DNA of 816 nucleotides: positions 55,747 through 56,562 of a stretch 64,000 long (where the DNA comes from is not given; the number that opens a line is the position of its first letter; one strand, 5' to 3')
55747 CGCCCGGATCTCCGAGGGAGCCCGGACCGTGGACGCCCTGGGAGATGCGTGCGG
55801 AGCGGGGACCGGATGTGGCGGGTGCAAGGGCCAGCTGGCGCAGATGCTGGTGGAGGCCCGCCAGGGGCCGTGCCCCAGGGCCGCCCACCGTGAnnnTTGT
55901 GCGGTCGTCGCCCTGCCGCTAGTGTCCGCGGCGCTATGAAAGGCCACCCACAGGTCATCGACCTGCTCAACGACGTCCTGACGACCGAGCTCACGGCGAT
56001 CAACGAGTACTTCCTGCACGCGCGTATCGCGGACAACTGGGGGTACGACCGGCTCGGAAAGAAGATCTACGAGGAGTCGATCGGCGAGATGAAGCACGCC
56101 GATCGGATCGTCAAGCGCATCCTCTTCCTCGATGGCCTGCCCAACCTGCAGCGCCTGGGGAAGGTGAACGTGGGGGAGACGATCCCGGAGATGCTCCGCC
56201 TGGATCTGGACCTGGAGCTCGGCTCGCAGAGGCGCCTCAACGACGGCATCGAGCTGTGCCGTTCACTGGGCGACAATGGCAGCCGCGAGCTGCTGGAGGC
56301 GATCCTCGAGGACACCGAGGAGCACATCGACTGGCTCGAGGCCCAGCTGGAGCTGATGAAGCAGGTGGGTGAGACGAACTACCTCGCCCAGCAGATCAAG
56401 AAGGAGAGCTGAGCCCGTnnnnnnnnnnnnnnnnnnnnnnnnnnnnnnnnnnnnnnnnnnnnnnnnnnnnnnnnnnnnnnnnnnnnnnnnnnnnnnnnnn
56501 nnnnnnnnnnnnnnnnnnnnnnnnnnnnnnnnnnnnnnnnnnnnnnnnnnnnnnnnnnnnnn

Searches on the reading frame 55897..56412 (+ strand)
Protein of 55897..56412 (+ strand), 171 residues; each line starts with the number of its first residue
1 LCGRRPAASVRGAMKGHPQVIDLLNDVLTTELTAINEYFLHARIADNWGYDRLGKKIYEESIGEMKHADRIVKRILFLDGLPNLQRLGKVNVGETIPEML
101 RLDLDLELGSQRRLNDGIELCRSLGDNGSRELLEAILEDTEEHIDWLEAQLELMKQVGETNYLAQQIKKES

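Call 50: search_protein_families(library=pfam, proteins=[window:55897-56412:+], max_evalue=0.00001)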
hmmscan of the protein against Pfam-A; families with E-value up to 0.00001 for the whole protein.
window:55897-56412:+ (171 aa): 1 family
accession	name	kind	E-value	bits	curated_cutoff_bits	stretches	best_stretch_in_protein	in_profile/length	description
PF00210.30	Ferritin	-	5.1e-37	127.4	24.5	1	21-156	1-141/142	Ferritin-like domain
